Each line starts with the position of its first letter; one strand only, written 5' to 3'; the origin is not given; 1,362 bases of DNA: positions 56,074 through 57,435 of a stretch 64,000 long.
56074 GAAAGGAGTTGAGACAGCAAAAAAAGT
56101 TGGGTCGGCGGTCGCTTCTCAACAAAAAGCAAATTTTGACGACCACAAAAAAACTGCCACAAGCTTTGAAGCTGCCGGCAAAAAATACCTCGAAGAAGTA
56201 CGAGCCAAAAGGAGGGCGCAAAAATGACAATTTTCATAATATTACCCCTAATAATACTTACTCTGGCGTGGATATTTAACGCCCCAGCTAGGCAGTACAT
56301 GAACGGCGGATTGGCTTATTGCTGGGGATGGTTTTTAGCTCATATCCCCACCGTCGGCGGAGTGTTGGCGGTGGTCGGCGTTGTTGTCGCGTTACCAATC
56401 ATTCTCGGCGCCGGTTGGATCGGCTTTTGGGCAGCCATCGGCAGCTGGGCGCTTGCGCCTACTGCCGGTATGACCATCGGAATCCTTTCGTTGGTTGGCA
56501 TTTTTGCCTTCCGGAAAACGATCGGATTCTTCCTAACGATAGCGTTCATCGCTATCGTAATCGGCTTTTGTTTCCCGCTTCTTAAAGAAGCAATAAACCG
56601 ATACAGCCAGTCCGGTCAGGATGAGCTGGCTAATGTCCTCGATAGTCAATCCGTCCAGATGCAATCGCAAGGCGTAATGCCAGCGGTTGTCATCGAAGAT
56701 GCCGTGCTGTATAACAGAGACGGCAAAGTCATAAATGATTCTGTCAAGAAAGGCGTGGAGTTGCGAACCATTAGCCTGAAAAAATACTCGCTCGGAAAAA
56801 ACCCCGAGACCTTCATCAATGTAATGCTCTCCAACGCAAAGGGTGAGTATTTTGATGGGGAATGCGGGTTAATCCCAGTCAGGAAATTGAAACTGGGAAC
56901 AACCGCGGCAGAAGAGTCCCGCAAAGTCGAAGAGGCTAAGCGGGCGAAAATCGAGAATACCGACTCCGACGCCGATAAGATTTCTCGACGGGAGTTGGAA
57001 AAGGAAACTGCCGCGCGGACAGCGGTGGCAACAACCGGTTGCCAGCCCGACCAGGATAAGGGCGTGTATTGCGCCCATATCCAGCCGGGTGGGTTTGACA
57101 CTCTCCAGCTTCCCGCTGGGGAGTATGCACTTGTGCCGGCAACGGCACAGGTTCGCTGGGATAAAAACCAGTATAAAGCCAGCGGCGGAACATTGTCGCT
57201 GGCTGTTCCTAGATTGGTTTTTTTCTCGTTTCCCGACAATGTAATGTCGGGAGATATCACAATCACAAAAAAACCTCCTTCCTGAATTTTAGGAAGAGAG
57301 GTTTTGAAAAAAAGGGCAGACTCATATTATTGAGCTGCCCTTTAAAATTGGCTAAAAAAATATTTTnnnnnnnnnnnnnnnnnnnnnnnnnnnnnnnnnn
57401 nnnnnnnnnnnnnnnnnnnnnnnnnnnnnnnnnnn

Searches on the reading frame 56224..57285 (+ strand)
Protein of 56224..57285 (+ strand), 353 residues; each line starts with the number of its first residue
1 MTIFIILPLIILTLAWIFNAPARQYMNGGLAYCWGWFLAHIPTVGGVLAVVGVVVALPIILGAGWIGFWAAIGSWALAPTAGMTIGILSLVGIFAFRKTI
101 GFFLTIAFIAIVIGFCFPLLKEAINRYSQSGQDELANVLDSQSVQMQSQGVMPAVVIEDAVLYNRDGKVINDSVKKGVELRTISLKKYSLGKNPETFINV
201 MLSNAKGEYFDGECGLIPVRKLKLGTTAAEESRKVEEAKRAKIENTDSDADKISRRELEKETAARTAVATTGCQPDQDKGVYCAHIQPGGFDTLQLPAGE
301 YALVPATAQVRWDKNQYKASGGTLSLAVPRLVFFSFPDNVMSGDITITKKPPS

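Call 5: search_protein_families(library=pfam, proteins=[window:56224-57285:+], max_evalue=0.1)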
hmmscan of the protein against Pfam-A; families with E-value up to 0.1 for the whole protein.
window:56224-57285:+ (353 aa): 0 families

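Call 6: search_protein_families(library=padloc, proteins=[window:56224-57285:+], max_evalue=0.1)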
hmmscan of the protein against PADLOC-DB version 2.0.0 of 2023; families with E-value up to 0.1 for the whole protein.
window:56224-57285:+ (353 aa): 0 families

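Call 7: search_protein_families(library=phrogs, proteins=[window:56224-57285:+], max_evalue=1)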
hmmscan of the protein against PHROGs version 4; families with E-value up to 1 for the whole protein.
window:56224-57285:+ (353 aa): 2 families
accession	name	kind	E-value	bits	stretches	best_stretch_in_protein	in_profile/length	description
phrog_21816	-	unknown function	0.11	13.7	1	156-183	33-60/78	-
phrog_15931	-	unknown function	0.28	11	1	159-302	78-204/482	-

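Call 8: search_protein_families(library=ncbifam, proteins=[window:56224-57285:+], max_evalue=1)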
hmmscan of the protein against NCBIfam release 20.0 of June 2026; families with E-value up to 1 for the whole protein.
window:56224-57285:+ (353 aa): 0 families

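Call 10: find_homologous_proteins(query=window:56224-57285:+, max_evalue=0.001)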
Query window:56224-57285:+ (353 aa): 2 proteins with E <= 0.001 among 8000 candidates.
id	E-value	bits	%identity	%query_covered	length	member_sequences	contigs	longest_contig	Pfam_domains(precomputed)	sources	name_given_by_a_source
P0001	1.8e-216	736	100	93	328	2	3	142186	-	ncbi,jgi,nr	ncbi:MAG TPA: hypothetical protein DCS28_03570 [Candidatus Moranbacteria bacterium]|nr:hypothetical 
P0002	1.4e-89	319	51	87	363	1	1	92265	-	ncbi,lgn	-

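Call 12: find_encoding_contigs(protein=P0002, flank=10000, max_places=6)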
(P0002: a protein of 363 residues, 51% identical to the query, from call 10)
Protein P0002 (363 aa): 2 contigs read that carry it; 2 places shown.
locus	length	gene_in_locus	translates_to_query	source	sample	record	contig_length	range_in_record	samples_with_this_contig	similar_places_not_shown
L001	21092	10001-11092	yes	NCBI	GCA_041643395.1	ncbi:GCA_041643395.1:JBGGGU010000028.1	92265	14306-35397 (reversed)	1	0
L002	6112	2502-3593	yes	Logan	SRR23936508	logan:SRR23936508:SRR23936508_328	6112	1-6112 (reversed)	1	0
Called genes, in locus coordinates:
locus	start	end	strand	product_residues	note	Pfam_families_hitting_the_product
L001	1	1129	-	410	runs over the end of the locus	PF07486:Hydrolase_2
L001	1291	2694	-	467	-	PF13173:AAA_14, PF13635:DUF4143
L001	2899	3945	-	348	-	PF00154:RecA_N, PF06745:ATPase (faint), PF08423:Rad51, PF27531:MT3502_N (weak), PF01637:ATPase_2 (weak), PF21096:RecA_C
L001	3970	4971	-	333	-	PF12844:HTH_19 (faint), PF13413:HTH_25, PF09136:Glucodextran_B (weak), PF13464:RodZ_C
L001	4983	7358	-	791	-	PF13491:FtsK_4TM, PF17854:FtsK_alpha, PF01580:FtsK_SpoIIIE, PF09397:FtsK_gamma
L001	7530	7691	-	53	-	-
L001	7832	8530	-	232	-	PF08843:AbiEii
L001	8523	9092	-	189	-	-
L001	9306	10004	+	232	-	-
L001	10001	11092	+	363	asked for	-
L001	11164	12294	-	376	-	PF01637:ATPase_2 (faint), PF13173:AAA_14, PF13635:DUF4143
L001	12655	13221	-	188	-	-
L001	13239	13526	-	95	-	-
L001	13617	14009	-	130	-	PF18895:T4SS_pilin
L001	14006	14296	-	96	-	-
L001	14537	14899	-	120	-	PF18895:T4SS_pilin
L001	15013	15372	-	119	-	PF18895:T4SS_pilin (weak)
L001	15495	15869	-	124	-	PF05635:23S_rRNA_IVP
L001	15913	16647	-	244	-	PF18895:T4SS_pilin, PF04956:TrbC (weak), PF18895:T4SS_pilin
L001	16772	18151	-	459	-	PF01547:SBP_bac_1, PF13416:SBP_bac_8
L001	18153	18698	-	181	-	PF01209:Ubie_methyltran, PF01135:PCMT (faint), PF05175:MTS, PF13489:Methyltransf_23 (weak), PF13847:Methyltransf_31, PF08241:Methyltransf_11, PF08242:Methyltransf_12, PF13649:Methyltransf_25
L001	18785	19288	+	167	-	PF14584:DUF4446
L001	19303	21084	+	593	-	PF04760:IF2_N, PF00009:GTP_EFTU, PF00071:Ras (faint), PF01926:MMR_HSR1, PF09439:SRPRB (faint), PF22042:EF-G_D2, PF11987:IF-2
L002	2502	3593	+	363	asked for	-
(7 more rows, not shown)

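Call 20: find_related_loci(query=A2, collection=genome_contigs, flank=10000)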
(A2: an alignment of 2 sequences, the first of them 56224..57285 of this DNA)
Query A2 (353 aa) in genome_contigs; peptide patterns used: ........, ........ (x = any residue, [..] = any of these).
237 stretches matched a pattern, but none encodes a relative of the query by tblastn (E <= 1e-3).

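Call 21: find_related_loci(query=A2, collection=metagenome_contigs, flank=10000)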
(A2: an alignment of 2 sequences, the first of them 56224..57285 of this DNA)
Query A2 (353 aa) in metagenome_contigs; peptide patterns used: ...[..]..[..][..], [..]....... (x = any residue, [..] = any of these).
600 stretches matched a pattern, but none encodes a relative of the query by tblastn (E <= 1e-3).

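Call 38: search_protein_families(library=pfam, proteins=[L001:12655-13221:-, L001:13239-13526:-, L001:14006-14296:-, L001:9306-10004:+, L001:10001-11092:+], max_evalue=0.01)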
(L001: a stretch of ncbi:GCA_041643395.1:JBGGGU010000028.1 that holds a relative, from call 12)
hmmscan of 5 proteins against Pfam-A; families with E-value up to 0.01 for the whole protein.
L001:12655-13221:- (188 aa): 0 families

L001:13239-13526:- (95 aa): 0 families

L001:14006-14296:- (96 aa): 0 families

L001:9306-10004:+ (232 aa): 0 families

L001:10001-11092:+ (363 aa): 0 families

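Call 40: search_solved_structures(query=A2, max_evalue=10)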
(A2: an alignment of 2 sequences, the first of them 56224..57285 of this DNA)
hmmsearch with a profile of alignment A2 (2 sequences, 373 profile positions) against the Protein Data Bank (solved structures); distinct sequences matched with E-value up to 10: 1.
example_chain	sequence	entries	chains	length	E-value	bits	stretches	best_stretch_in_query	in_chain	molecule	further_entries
8vv0_A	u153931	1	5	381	1.5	11.3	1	61-162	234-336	Gamma-aminobutyric acid receptor subunit pi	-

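Call 45: search_dna_similar(query=window:56224-57285:+, collection=phages, mode=protein, max_evalue=0.1)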
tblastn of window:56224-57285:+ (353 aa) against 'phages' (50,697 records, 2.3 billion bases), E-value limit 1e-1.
No match.

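Call 48: find_related_loci(query=A2, collection=viral_contigs, flank=8000)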
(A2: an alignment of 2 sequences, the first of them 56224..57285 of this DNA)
Query A2 (353 aa) in viral_contigs; peptide patterns used: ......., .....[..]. (x = any residue, [..] = any of these).
145 stretches matched a pattern, but none encodes a relative of the query by tblastn (E <= 1e-3).

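Call 53: search_protein_representatives(alignment_id=A2)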
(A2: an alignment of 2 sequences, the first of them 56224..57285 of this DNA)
Query: 2 sequences, 373 profile positions. Proteins with E-value up to 0.001 (for the whole library): 65; up to 1e-10: 24; up to 1e-30: 7. The best 65 are listed.
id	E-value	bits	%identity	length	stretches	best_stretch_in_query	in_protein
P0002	2.0e-217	738.3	-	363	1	1-373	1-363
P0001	2.1e-192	656.0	-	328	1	26-373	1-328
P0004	1.8e-80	287.6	-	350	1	1-275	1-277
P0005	1.3e-73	264.9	-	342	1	1-227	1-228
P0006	1.0e-69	252.2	-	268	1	3-228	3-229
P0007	7.6e-45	170.3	-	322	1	3-225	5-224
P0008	2.4e-34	135.7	-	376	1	1-223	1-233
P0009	8.9e-24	101.0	-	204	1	154-236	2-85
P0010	2.9e-22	96.0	-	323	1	2-224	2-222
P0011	1.9e-19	86.7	-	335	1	67-228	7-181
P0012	2.7e-15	73.1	-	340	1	6-273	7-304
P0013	1.6e-14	70.6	-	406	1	40-350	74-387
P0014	4.1e-14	69.2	-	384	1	3-231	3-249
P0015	4.2e-14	69.1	-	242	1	3-226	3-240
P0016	3.7e-13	66.0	-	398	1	6-223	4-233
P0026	2.4e-10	56.8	-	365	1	22-231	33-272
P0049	5.8e-06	42.3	-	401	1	233-313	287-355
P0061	1.5e-04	37.7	-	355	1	264-373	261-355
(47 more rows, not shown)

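Call 64: find_encoding_contigs(protein=P0004, flank=8000, max_places=3)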
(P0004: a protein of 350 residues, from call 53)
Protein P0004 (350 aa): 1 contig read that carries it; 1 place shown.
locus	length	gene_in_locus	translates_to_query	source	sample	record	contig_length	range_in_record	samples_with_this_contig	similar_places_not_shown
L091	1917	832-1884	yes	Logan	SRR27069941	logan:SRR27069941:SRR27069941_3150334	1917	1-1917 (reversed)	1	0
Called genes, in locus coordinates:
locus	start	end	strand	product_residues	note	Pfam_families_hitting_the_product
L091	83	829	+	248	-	-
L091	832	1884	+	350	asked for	-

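Call 65: find_encoding_contigs(protein=P0005, flank=8000, max_places=3)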
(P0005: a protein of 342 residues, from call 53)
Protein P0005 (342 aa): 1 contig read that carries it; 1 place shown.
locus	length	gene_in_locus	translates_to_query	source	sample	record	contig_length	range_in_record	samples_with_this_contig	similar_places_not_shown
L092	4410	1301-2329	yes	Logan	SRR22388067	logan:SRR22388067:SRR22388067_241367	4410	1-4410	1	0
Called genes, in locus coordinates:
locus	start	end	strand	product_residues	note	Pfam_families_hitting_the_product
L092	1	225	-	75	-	?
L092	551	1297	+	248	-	-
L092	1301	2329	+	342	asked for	-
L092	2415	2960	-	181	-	PF18895:T4SS_pilin (weak)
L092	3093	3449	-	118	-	PF18895:T4SS_pilin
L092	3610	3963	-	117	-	PF18895:T4SS_pilin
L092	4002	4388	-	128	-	PF18895:T4SS_pilin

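Call 66: find_encoding_contigs(protein=P0008, flank=8000, max_places=3)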
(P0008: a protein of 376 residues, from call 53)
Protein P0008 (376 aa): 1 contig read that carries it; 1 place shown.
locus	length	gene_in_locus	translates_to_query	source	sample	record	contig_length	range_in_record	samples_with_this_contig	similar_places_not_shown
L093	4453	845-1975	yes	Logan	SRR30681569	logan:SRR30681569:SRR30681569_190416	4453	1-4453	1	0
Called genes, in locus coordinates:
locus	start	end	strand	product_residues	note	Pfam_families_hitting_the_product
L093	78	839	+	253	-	-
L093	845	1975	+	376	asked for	-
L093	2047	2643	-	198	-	PF18895:T4SS_pilin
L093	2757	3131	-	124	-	PF18895:T4SS_pilin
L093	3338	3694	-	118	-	PF18895:T4SS_pilin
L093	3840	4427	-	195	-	PF04956:TrbC (weak), PF18895:T4SS_pilin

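Call 67: find_encoding_contigs(protein=P0012, flank=8000, max_places=3)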
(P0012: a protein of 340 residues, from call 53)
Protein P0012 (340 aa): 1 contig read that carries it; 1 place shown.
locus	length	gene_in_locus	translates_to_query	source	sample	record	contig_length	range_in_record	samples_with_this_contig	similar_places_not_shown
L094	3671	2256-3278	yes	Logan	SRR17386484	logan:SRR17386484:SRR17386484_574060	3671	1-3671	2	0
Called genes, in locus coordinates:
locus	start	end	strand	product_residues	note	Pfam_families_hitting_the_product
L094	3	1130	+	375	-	?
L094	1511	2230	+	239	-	-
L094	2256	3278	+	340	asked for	-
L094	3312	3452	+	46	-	-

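Call 70: predict_structure(alignment_id=A5)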
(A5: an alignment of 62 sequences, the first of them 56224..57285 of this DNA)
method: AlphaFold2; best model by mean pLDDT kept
length: 353 residues; sequences in the alignment: 62
mean_pLDDT: 87.0   pTM: 0.45
mean pLDDT of the five models: 87.0, 86.9, 86.9, 86.3, 84.7
residues with pLDDT >= 90: 192; 70-90: 129; 50-70: 25; < 50: 7
segments of 3 or more residues with pLDDT < 50: 265-271
pLDDT, mean of each block of 10 residues (from residue 1): 84 91 89 78 77 92 97 95 96 90 96 95 93 93 70 94 97 96 94 96 95 97 94 94 89 79 49 71 83 88 83 67 78 82 86 79
secondary structure, 60 per line:
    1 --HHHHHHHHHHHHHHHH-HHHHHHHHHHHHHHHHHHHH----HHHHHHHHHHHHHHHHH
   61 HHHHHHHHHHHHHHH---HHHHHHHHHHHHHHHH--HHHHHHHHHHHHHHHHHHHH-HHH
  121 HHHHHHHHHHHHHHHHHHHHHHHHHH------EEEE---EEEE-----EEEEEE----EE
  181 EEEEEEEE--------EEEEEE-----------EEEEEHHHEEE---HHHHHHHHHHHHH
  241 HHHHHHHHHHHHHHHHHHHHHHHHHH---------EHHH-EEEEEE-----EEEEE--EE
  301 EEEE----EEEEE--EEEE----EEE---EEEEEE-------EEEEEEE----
elements in order: H3-18 H20-39 H44-75 H79-94 H97-116 H118-146 E153-156 E160-163 E169-174 E179-188 E197-202 E214-218 E222-224 H228-266 E281-286 E292-296 E299-304 E309-313 E316-319 E324-326 E330-335 E343-349

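Call 72: find_encoding_contigs(protein=P0014, flank=8000, max_places=3)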
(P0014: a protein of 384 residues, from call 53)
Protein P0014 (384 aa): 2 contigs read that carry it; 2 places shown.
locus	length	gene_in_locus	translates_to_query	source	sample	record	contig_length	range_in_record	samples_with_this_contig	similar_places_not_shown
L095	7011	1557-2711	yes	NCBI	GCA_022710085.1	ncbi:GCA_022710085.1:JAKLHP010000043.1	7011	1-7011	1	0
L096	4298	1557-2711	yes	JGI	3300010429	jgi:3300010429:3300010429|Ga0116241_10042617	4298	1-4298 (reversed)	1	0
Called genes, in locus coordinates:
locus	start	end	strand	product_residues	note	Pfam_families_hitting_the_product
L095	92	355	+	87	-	-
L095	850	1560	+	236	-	-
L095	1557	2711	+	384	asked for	-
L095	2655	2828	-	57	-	-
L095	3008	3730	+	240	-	-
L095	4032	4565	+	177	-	PF13489:Methyltransf_23 (weak), PF01209:Ubie_methyltran, PF05148:Methyltransf_8 (faint), PF05175:MTS, PF13847:Methyltransf_31, PF13649:Methyltransf_25, PF08241:Methyltransf_11, PF08242:Methyltransf_12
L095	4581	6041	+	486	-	PF01547:SBP_bac_1, PF13416:SBP_bac_8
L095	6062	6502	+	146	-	PF18895:T4SS_pilin (weak)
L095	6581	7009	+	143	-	?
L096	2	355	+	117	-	?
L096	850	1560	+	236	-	-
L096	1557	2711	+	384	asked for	-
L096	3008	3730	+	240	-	-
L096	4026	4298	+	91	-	?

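Call 73: find_encoding_contigs(protein=P0026, flank=8000, max_places=3)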
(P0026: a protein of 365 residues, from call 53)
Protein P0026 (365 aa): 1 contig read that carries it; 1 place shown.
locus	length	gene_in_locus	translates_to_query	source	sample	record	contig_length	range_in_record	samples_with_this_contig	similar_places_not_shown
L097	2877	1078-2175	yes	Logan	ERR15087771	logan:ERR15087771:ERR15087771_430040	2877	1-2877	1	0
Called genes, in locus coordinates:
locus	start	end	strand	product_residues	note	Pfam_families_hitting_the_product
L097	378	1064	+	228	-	-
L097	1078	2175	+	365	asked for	-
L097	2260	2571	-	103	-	PF18895:T4SS_pilin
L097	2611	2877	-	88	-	?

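Call 95: fold_search(model_id=the predicted structure, library=pdb)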
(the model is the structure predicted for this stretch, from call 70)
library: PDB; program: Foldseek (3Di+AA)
matches with E <= 10: 636; with E <= 0.001: 0
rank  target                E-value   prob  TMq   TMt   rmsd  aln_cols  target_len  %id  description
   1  9fqr_Xk               3.2e-02  0.18  0.11  0.14  17.8       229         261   10  96-nm repeat of axonemal doublet microtubules from bovine sperm (released 2025-03-26)
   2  1zz8_B                4.0e-02  0.97  0.16  0.26   5.0        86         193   13  Crystal Structure of FeII HppE in Complex with Substrate Form 2 (released 2005-07-26)
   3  3es1                  5.1e-02  0.63  0.16  0.31  32.8       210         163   10  Crystal structure of protein with a cupin-like fold and unknown function (YP_001165807.1) from NOVOSPHINGOBIUM AROMATICI (released 2008-10-14)
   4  2f4p_B                5.4e-02  0.98  0.16  0.36   3.7        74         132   14  Crystal structure of a cupin-like protein (tm1010) from thermotoga maritima msb8 at 1.90 A resolution (released 2006-01-24)
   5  1zz7_B                5.7e-02  0.99  0.17  0.30   3.7        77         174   10  Crystal Structure of FeII HppE in Complex with Substrate form 1 (released 2005-07-26)
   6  6l2f_B                5.7e-02  0.96  0.16  0.39   6.2        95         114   15  Crystal structure of a cupin protein (tm1459, H54AH58A mutant) in copper (Cu) substituted form (released 2020-04-01)
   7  7rrm_A                5.7e-02  0.87  0.14  0.35   5.5        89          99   10  Structure of the human TMED1 (p24gamma1) Golgi dynamics Domain (released 2021-10-20)
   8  3fe5                  5.7e-02  0.30  0.16  0.19  27.2       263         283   10  Crystal structure of 3-hydroxyanthranilate 3,4-dioxygenase from bovine kidney (released 2009-06-09)
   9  8hjz_B                6.0e-02  0.96  0.16  0.39   6.1        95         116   15  Crystal structure of a cupin protein (tm1459, H52A/H58Q mutant) in copper (Cu) substituted form (released 2023-06-14)
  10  8zyh_B                6.4e-02  0.96  0.16  0.39   6.0        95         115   15  Crystal structure of a cupin protein (tm1459, I49C-4py/H52A/H54A/C106D mutant) in copper (Cu) substituted form (released 2024-09-04)
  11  3pna_B                6.4e-02  0.77  0.14  0.31   9.5       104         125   12  Crystal Structure of cAMP bound (91-244)RIa Subunit of cAMP-dependent Protein Kinase (released 2011-02-09)
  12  9bum_A                6.8e-02  0.33  0.16  0.11  27.1       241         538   10  Structure of gamma-glutamyl carboxylase (GGCX) (released 2025-01-29)
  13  8alu                  7.2e-02  1.00  0.16  0.38   3.5        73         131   16  Crystal structure of the teichoic acid binding domain of SlpA, S-layer protein from Lactobacillus acidophilus (aa. 314-4 (released 2023-08-16)
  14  8awo_A                7.2e-02  0.97  0.17  0.45   5.0        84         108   13  Crystal structure of a manganese-containing cupin (tm1459) from Thermotoga maritima, variant AIFQ (Y7A/M38I/Y83F/C106Q (released 2023-03-08)
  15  8hjx_B                7.2e-02  0.95  0.16  0.39   6.1        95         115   15  Crystal structure of a cupin protein (tm1459, H52A/H58E mutant) in copper (Cu) substituted form (released 2023-06-14)
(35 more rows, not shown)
